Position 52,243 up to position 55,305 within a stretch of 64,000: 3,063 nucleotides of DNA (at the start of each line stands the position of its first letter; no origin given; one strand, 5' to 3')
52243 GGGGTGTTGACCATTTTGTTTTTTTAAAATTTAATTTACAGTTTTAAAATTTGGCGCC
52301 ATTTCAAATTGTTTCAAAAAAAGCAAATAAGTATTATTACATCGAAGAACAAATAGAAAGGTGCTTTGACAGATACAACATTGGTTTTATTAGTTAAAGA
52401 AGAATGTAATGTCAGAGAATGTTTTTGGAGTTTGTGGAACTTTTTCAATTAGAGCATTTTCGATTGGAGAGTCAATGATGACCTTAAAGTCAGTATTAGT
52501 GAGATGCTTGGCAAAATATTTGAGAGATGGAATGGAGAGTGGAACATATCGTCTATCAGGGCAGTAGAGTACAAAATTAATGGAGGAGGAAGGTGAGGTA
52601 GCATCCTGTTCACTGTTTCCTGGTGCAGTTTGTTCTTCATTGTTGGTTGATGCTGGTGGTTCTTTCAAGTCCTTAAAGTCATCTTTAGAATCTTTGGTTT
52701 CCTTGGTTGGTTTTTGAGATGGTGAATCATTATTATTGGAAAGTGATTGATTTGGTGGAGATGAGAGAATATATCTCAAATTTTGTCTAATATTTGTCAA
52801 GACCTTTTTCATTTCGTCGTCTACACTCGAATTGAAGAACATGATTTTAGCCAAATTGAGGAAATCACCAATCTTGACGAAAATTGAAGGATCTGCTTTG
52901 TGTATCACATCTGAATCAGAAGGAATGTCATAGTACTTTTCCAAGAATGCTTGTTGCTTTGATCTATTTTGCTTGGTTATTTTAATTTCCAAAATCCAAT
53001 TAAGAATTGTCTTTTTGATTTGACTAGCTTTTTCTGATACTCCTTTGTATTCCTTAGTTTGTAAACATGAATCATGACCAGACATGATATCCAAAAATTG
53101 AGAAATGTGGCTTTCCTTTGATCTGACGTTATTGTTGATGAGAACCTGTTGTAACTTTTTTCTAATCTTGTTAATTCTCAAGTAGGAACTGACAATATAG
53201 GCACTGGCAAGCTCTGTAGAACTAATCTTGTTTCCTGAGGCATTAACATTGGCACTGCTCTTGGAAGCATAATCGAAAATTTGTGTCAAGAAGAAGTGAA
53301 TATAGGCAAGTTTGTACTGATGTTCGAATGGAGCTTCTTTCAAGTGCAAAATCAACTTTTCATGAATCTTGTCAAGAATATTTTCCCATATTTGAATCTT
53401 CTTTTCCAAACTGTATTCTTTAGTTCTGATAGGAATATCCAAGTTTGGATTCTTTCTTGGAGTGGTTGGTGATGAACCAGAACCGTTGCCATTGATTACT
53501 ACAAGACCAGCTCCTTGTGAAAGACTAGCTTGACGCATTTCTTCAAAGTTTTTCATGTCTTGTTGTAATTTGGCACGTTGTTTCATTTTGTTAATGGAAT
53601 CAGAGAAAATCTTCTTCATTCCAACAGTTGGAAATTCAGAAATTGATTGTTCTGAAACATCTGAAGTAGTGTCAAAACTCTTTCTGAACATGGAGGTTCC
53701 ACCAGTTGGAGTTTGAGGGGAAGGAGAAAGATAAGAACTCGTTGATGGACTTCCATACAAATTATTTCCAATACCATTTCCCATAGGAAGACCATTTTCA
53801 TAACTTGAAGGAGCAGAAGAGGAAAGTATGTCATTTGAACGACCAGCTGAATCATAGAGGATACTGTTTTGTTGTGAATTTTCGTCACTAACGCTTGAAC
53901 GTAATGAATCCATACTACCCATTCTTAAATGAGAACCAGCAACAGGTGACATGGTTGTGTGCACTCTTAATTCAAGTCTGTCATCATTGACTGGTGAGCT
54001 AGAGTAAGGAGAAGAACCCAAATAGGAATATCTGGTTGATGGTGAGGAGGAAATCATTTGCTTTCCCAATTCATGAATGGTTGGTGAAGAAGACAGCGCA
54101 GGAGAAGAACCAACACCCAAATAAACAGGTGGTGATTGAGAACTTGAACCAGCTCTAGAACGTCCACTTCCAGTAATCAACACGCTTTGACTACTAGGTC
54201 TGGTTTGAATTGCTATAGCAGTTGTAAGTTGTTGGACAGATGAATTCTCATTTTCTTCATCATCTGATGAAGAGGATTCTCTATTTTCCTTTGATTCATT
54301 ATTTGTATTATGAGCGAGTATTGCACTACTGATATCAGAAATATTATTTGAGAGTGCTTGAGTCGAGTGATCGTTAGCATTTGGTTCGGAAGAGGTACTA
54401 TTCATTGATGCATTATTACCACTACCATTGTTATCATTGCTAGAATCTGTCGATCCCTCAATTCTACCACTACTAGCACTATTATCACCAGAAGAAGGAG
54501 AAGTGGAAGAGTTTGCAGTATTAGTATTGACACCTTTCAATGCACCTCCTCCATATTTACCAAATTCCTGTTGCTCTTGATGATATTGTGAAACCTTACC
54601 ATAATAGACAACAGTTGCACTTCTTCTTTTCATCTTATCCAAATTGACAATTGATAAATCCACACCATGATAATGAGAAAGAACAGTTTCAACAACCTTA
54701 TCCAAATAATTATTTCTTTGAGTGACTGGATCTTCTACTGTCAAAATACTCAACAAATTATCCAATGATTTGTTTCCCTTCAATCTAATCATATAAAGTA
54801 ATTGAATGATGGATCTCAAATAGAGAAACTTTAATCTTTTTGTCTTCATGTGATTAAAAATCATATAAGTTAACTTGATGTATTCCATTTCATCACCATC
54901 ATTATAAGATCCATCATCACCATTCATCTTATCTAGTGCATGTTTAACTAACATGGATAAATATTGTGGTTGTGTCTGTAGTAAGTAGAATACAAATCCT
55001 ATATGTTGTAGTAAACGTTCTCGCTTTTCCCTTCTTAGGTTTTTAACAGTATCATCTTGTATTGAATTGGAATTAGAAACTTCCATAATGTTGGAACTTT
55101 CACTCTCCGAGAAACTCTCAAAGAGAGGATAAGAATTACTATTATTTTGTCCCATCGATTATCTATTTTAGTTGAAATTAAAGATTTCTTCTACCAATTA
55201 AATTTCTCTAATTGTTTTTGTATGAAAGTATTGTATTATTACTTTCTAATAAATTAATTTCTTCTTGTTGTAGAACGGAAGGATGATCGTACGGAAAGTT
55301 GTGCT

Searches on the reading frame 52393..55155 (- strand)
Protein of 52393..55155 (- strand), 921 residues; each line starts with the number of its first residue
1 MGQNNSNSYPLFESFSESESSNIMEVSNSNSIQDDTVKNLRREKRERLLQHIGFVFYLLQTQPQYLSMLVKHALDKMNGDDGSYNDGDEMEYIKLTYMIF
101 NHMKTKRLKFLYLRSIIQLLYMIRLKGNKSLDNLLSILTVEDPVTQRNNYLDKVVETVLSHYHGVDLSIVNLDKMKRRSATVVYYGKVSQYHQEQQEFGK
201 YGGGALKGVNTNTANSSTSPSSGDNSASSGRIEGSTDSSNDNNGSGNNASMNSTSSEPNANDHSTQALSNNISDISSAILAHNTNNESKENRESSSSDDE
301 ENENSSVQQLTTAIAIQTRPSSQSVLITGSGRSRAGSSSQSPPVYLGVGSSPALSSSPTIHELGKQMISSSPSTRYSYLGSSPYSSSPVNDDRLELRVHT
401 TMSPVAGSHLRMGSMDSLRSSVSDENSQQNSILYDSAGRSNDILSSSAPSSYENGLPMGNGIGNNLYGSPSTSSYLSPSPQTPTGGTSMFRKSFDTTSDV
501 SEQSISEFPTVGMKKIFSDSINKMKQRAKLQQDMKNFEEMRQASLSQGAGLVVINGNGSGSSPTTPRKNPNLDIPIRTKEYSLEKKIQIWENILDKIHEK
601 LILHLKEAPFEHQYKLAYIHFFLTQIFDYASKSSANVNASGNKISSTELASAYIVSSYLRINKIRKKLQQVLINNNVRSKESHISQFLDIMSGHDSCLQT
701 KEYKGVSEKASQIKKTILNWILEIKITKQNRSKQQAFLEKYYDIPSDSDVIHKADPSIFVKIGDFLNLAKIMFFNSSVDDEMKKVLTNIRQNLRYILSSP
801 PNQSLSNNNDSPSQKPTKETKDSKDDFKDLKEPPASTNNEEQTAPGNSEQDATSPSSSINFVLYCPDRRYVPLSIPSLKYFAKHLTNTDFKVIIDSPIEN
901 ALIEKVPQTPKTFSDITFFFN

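Call 15: search_protein_families(library=pfam, proteins=[window:52393-55155:-], max_evalue=0.001)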
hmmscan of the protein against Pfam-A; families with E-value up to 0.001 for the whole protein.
window:52393-55155:- (921 aa): 0 families

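Call 82: search_solved_structures(query=window:52393-55155:-, max_evalue=0.001)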
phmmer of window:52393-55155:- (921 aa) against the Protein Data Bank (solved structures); distinct sequences matched with E-value up to 0.001: 0.
